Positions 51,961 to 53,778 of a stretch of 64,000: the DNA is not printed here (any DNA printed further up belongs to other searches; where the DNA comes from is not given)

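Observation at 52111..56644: Complete archaeal-type cyclic 2,3-diphosphoglycerate operon in a bacterium, with its own phosphoglycerate mutase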

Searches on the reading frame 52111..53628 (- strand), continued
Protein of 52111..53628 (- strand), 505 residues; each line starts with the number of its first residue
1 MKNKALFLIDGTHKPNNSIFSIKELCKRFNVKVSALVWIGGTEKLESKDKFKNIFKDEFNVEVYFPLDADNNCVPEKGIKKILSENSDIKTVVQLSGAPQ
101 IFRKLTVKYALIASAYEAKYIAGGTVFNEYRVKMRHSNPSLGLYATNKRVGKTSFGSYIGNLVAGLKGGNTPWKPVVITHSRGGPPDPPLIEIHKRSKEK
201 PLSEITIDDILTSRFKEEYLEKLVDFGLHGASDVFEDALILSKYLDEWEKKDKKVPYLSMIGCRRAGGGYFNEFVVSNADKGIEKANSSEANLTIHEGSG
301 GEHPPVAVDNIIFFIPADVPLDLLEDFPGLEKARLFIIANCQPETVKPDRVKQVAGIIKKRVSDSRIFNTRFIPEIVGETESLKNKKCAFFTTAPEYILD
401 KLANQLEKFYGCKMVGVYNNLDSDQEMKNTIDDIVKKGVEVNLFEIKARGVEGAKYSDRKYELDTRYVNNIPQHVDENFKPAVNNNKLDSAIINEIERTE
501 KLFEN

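Call 20: find_related_loci(query=A2, collection=genome_contigs, flank=8000)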
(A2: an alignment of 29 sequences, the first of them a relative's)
Query A2 (505 aa) in genome_contigs; peptide patterns used: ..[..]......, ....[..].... (x = any residue, [..] = any of these).
39 stretches matched a pattern; 27 encode a relative of the query (tblastn E <= 1e-3); 27 distinct loci.
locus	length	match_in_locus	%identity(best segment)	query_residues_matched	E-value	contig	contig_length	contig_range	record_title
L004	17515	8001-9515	80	1-505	0e+0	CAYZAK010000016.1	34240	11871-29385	MAG TPA_asm: uncultured bacterium isolate binchicken_co32_211 genome assembly, contig: NODE_1526_length_34240_cov_17.677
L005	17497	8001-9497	64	1-498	0e+0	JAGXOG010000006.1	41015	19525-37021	Elusimicrobia bacterium LH_S2 NODE_6_length_41015_cov_94.308960, whole genome shotgun sequence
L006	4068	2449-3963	63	1-498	0e+0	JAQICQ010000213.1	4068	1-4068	MAG: Elusimicrobia bacterium isolate GH52 k119_513755, whole genome shotgun sequence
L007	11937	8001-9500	59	5-503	0e+0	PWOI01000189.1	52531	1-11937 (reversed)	MAG: Elusimicrobia bacterium isolate CSSed10_371m CS-Sed10-C567, whole genome shotgun sequence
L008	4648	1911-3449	56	5-503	0e+0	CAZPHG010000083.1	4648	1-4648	MAG TPA_asm: uncultured bacterium isolate binchicken_co53_102 genome assembly, contig: NODE_14466_length_4648_cov_4.9335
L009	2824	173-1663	54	4-499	0e+0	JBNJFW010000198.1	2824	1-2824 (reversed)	MAG: Elusimicrobiota bacterium isolate Y22_60dBSe2.bin.2 NODE_69004_length_2824_cov_3.760000, whole genome shotgun seque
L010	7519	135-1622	54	2-496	4e-177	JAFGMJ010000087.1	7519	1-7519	MAG: Actinomycetota bacterium isolate Zod_Metabat.463 k87_4244440, whole genome shotgun sequence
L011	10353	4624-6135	50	1-503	4e-168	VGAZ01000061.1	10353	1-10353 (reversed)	MAG: Actinomycetota bacterium isolate K_DeepCast_150m_m2_097 K_DeepCast_150m_m2_097_Ga0194126_10013243, whole genome sho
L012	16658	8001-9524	52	1-501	4e-172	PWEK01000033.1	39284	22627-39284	MAG: Elusimicrobia bacterium isolate T1Sed10_83R1 T1-Sed10-C615, whole genome shotgun sequence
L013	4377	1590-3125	47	2-505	3e-160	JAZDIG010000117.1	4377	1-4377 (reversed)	MAG: Candidatus Glassbacteria bacterium isolate MEGAHIT-group-0.387 k141_5425686, whole genome shotgun sequence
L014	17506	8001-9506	49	4-497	4e-155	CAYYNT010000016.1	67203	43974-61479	MAG TPA_asm: uncultured Gemmatimonadales bacterium isolate binchicken_co20_206 genome assembly, contig: NODE_1055_length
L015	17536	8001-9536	47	1-505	2e-148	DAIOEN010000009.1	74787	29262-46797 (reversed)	MAG TPA_asm: Vulcanimicrobiota bacterium isolate CTOTU7676 NODE_741_length_74787_cov_33.876666, whole genome shotgun seq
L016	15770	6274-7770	46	5-494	2e-147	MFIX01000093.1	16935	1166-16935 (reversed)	MAG: Candidatus Glassbacteria bacterium RIFCSPLOWO2_12_FULL_58_11 rifcsplowo2_12_scaffold_21804, whole genome shotgun se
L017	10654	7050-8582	45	2-503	9e-147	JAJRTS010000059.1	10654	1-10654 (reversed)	MAG: Gemmatimonadales bacterium isolate Dive96_bin10.104 k141_2202340, whole genome shotgun sequence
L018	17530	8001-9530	46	1-503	2e-146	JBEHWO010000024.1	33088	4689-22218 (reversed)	MAG: Vulcanimicrobiota bacterium isolate ER2 k141_583636_length_33088_cov_13.0000, whole genome shotgun sequence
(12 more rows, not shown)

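Call 22: find_encoding_contigs(protein=P0018, flank=8000, max_places=1)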
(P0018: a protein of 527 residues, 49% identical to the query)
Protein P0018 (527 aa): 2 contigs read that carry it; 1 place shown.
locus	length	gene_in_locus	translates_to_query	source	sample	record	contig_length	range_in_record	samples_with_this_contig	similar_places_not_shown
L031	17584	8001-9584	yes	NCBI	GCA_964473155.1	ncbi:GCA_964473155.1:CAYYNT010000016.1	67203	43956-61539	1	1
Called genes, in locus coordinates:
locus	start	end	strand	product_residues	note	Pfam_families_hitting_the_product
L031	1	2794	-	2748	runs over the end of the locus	-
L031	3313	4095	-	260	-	PF03544:TonB_C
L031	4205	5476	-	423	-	PF05195:AMP_N, PF00557:Peptidase_M24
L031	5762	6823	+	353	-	PF01368:DHH (weak)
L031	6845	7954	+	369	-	PF07238:PilZ (faint), PF12945:PilZNR (weak)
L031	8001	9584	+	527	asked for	PF27272:CpgS_N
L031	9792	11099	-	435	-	PF08013:GatZ_KbaZ-like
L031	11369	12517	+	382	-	-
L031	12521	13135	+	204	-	PF13580:SIS_2, PF01380:SIS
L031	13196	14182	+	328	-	PF00795:CN_hydrolase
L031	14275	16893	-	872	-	PF19501:PcRGLX_1st (weak), PF21345:PcRGLX_2nd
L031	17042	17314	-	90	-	PF00216:Bac_DNA_binding, PF18291:HU-HIG (weak)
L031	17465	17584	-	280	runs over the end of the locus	PF21088:MS_channel_1st (weak), PF00924:MS_channel_2nd, PF21082:MS_channel_3rd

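Call 23: find_encoding_contigs(protein=P0028, flank=8000, max_places=1)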
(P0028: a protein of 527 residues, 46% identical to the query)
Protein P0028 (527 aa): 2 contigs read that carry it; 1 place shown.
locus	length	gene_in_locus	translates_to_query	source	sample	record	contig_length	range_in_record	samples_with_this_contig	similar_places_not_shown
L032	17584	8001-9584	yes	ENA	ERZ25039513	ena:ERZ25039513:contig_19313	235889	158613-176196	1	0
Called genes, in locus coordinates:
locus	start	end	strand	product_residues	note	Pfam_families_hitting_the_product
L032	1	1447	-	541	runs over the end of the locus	PF18914:DUF5666 (faint)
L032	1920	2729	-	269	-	PF03544:TonB_C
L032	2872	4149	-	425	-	PF05195:AMP_N, PF00557:Peptidase_M24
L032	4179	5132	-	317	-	-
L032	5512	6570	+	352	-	PF01368:DHH (weak)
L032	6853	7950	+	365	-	PF12945:PilZNR, PF07238:PilZ (weak)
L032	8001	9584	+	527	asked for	PF27272:CpgS_N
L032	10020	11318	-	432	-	PF08013:GatZ_KbaZ-like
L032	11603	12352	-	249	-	PF08003:Methyltransf_9 (faint), PF01209:Ubie_methyltran, PF05175:MTS, PF13489:Methyltransf_23, PF13847:Methyltransf_31, PF08241:Methyltransf_11, PF08242:Methyltransf_12, PF13649:Methyltransf_25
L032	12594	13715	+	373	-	-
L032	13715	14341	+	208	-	PF13580:SIS_2, PF01380:SIS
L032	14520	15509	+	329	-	PF00795:CN_hydrolase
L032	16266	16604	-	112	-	-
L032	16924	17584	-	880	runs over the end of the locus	PF19501:PcRGLX_1st (weak), PF21345:PcRGLX_2nd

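Call 24: find_encoding_contigs(protein=P0024, flank=8000, max_places=2)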
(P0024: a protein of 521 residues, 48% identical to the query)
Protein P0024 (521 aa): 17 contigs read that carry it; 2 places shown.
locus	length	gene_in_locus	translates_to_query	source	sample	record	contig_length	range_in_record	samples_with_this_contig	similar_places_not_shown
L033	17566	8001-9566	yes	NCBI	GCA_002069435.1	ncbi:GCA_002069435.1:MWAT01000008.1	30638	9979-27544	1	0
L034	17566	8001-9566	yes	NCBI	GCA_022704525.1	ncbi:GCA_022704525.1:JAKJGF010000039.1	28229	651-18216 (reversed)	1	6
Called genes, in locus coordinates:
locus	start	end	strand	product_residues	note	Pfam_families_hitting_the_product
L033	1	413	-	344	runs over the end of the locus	PF08735:DUF1786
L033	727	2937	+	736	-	-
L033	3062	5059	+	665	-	PF00069:Pkinase, PF07714:PK_Tyr_Ser-Thr, PF13414:TPR_11 (faint), PF14559:TPR_19 (faint), PF07719:TPR_2 (faint), PF13181:TPR_8 (faint), PF00515:TPR_1 (faint), PF13424:TPR_12 (faint)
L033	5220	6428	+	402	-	PF25063:ARM_TT21_C (weak), PF00515:TPR_1 (faint), PF07719:TPR_2 (faint), PF13431:TPR_17 (faint), PF13414:TPR_11 (weak), PF03781:FGE-sulfatase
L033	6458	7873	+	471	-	PF00202:Aminotran_3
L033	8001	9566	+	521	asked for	PF27272:CpgS_N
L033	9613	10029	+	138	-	-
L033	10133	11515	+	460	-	PF19290:PmbA_TldD_2nd (weak), PF19289:PmbA_TldD_3rd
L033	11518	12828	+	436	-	PF19289:PmbA_TldD_3rd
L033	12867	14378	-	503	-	PF01398:JAB, PF14464:Prok-JAB (weak), PF24125:Cds6_C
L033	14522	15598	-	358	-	PF08123:DOT1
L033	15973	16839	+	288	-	PF13174:TPR_6 (faint), PF13374:TPR_10 (faint), PF13424:TPR_12 (faint), PF12895:ANAPC3 (weak), PF00515:TPR_1, PF07719:TPR_2, PF13181:TPR_8, PF13414:TPR_11, +11 more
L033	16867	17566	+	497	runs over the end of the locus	-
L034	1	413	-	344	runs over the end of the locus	PF08735:DUF1786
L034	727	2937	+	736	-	-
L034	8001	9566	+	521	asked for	PF27272:CpgS_N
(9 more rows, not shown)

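Call 61: predict_structure(alignment_id=A3)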
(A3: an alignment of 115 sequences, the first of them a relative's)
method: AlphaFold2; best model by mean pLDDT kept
length: 505 residues; sequences in the alignment: 115
mean_pLDDT: 94.2   pTM: 0.91
mean pLDDT of the five models: 94.2, 93.7, 93.6, 93.0, 92.5
residues with pLDDT >= 90: 443; 70-90: 59; 50-70: 3; < 50: 0
segments of 3 or more residues with pLDDT < 50: none
pLDDT, mean of each block of 10 residues (from residue 1): 92 95 97 98 94 97 96 95 94 94 94 94 94 96 93 93 93 97 87 96 94 92 80 88 94 96 90 93 98 94 94 97 92 95 96 97 95 92 97 94 97 97 96 97 92 92 94 97 96 98 95
secondary structure, 60 per line:
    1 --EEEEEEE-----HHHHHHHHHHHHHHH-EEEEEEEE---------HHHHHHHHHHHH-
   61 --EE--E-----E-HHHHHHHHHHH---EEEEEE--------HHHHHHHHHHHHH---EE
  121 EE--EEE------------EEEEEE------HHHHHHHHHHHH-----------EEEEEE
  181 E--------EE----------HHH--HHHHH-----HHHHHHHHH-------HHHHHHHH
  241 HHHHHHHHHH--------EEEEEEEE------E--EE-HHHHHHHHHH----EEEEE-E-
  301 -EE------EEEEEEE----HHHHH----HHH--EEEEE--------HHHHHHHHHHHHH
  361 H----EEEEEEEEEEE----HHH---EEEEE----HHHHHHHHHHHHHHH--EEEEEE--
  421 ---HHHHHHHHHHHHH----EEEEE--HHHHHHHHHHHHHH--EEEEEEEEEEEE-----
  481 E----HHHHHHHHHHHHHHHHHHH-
elements in order: E3-9 H15-29 E31-38 H48-59 H75-85 E89-94 H103-115 E119-122 E125-127 E140-145 H152-163 E175-181 H207-211 H217-225 H233-250 E259-266 H279-288 E293-297 E310-316 H321-325 E335-339 H348-361 E366-376 E387-391 H396-410 E413-418 H424-436 E441-445 H448-461 E464-475 H486-504

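Call 63: find_encoding_contigs(protein=P0063, flank=6000, max_places=1)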
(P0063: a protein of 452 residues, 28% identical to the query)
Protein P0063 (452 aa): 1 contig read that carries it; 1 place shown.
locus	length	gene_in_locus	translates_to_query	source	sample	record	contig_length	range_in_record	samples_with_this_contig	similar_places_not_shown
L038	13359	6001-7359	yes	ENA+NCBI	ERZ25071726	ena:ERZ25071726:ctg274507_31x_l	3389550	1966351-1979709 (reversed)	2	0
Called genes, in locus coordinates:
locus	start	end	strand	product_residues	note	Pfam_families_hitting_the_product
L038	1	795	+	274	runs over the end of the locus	PF00753:Lactamase_B, PF23023:Anti-Pycsar_Apyc1 (weak), PF12706:Lactamase_B_2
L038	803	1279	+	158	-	PF02590:SPOUT_MTase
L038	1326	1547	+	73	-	PF11213:DUF3006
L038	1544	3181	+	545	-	PF03485:Arg_tRNA_synt_N, PF00750:tRNA-synt_1d, PF05746:DALR_1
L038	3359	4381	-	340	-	PF25275:Golvesin_C, PF01832:Glucosaminidase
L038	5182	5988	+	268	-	PF00149:Metallophos, PF12850:Metallophos_2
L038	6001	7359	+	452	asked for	PF27272:CpgS_N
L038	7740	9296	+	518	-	PF07498:Rho_N, PF07497:Rho_RNA_bind, PF00006:ATP-synt_ab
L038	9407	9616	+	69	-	PF01197:Ribosomal_L31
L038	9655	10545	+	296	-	PF07136:DUF1385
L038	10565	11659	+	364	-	PF03462:PCRF, PF00472:RF-1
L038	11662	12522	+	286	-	PF17827:PrmC_N, PF01170:UPF0020 (weak), PF05175:MTS, PF06325:PrmA, PF13847:Methyltransf_31, PF08241:Methyltransf_11 (weak), PF08242:Methyltransf_12 (weak), PF13649:Methyltransf_25, +1 more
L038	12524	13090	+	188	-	PF01300:Sua5_yciO_yrdC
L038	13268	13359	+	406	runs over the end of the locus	PF00464:SHMT, PF01212:Beta_elim_lyase (weak)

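Call 64: find_encoding_contigs(protein=P0055, flank=6000, max_places=1)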
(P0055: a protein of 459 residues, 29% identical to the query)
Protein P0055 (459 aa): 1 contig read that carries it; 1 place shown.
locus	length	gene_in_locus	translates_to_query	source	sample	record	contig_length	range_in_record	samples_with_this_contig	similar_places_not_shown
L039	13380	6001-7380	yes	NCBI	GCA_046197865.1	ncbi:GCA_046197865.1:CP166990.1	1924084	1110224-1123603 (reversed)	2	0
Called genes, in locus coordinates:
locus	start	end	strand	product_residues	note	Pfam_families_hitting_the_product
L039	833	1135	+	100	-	PF01909:NTP_transf_2, PF18765:Polbeta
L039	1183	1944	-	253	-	PF01026:TatD_DNase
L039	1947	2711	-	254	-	PF01255:Prenyltransf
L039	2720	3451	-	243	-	PF01515:PTA_PTB (faint)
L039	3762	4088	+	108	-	PF12844:HTH_19, PF13443:HTH_26 (weak), PF01381:HTH_3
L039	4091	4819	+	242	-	PF06114:Peptidase_M78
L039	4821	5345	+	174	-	PF11848:DUF3368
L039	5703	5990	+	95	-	PF01893:UPF0058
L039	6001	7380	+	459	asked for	PF27272:CpgS_N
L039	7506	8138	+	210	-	-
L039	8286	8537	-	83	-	-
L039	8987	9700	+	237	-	PF04476:4HFCP_synth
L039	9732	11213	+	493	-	PF00478:IMPDH, PF00571:CBS, PF01070:FMN_dh, PF03060:NMO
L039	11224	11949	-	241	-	PF13197:DUF4013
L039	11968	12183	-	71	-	PF12844:HTH_19 (weak), PF13560:HTH_31 (weak), PF01381:HTH_3, PF13443:HTH_26 (weak)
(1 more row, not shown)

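Call 65: fold_search(model_id=the predicted structure, library=pdb)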
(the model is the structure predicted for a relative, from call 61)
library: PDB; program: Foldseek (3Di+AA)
matches with E <= 10: 1305; with E <= 0.001: 2
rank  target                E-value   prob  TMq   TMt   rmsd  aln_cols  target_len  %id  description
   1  8oru_AAA              5.4e-37  1.00  0.78  0.85   3.7       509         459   29  cyclic 2,3-diphosphoglycerate synthetase from the hyperthermophilic archaeon Methanothermus fervidus bound to 2,3-di (released 2023-12-06)
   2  8ork                  3.5e-36  1.00  0.77  0.84   4.0       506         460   29  cyclic 2,3-diphosphoglycerate synthetase from the hyperthermophilic archaeon Methanothermus fervidus (released 2023-12-06)
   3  2hf8_A                5.0e-03  1.00  0.23  0.50   6.8       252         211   12  Crystal structure of HypB from Methanocaldococcus jannaschii in the triphosphate form, in complex with zinc (released 2006-07-04)
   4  2hf8_B                5.2e-03  1.00  0.24  0.51   6.0       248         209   12  Crystal structure of HypB from Methanocaldococcus jannaschii in the triphosphate form, in complex with zinc (released 2006-07-04)
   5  5xkt_A                5.5e-03  1.00  0.25  0.56   6.8       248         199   12  Klebsiella pneumoniae UreG in complex with GMPPNP and nickel (released 2017-12-13)
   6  2h3h_A                7.2e-03  0.60  0.14  0.20  20.3       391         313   10  Crystal structure of the liganded form of Thermotoga maritima glucose binding protein (released 2007-05-22)
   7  1okk_A                8.4e-03  0.92  0.20  0.33  14.5       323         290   11  HOMO-HETERODIMERIC COMPLEX OF THE SRP GTPASES (released 2004-01-19)
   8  2qvc_A                9.3e-03  0.33  0.12  0.19  25.4       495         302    9  Crystal structure of a periplasmic sugar ABC transporter from Thermotoga maritima (released 2007-08-28)
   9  3gbv_B                1.1e-02  0.54  0.14  0.21  21.1       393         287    9  Crystal structure of a putative LacI transcriptional regulator from Bacteroides fragilis (released 2009-03-10)
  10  2wsm_A                1.2e-02  0.99  0.21  0.44   7.9       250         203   10  Crystal structure of Hydrogenase Maturation Factor HypB From Archaeoglobus Fulgidus (released 2010-09-22)
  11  3c6q_A                1.2e-02  0.57  0.14  0.21  19.4       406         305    9  Apo and ligand-bound form of a thermophilic glucose/xylose binding protein (released 2008-02-26)
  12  2j37_W                1.3e-02  0.72  0.17  0.18  14.8       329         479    8  MODEL OF MAMMALIAN SRP BOUND TO 80S RNCS (released 2006-11-08)
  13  1rj9_B                1.3e-02  0.93  0.20  0.33  12.3       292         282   12  Structure of the heterodimer of the conserved GTPase domains of the Signal Recognition Particle (Ffh) and Its Receptor (released 2004-01-27)
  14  2j7p_B                1.3e-02  0.85  0.19  0.31  14.7       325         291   12  GMPPNP-stabilized NG domain complex of the SRP GTPases Ffh and FtsY (released 2006-12-11)
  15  2j7p_A                1.4e-02  0.96  0.21  0.34  11.9       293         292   12  GMPPNP-stabilized NG domain complex of the SRP GTPases Ffh and FtsY (released 2006-12-11)
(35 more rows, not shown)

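Call 73: search_solved_structures(query=P0081, max_evalue=0.00001)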
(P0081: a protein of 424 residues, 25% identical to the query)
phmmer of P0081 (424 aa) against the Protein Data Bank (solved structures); distinct sequences matched with E-value up to 0.00001: 3.
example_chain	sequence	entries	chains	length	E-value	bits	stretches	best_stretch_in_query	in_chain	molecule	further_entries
8oru_AAA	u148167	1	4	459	4.9e-92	312.2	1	2-417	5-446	Cyclic 2,3-diphosphoglycerate synthetase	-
8ork_AAA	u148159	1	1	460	4.9e-92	312.2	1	2-417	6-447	Cyclic 2,3-diphosphoglycerate synthetase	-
9sxb_A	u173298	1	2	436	1.9e-85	290.6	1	4-415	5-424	Cyclic 2,3-diphosphoglycerate synthetase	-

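Call 83: search_protein_families(library=pfam, proteins=[L031:5762-6823:+, L031:6845-7954:+, L033:9613-10029:+], max_evalue=0.001)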
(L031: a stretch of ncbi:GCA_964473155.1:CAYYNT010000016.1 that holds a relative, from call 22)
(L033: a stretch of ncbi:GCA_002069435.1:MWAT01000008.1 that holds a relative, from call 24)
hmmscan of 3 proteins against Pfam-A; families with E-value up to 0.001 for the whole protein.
L031:5762-6823:+ (353 aa): 2 families
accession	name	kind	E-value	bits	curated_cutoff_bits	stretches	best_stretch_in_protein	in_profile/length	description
PF01368.27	DHH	-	1.5e-07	32.1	28.1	1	23-165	2-124/125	DHH family, N-terminal domain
PF02272.25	DHHA1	-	0.00029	21.7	25.9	1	225-320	3-99/102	DHHA1 domain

L031:6845-7954:+ (369 aa): 2 families
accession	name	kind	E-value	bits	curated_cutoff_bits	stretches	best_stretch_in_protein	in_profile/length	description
PF12945.12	PilZNR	-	5.7e-08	33.2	23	1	148-216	2-70/85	Flagellar protein YcgR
PF07238.19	PilZ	-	8.1e-07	29.8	22.5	1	278-358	23-101/102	PilZ domain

L033:9613-10029:+ (138 aa): 0 families
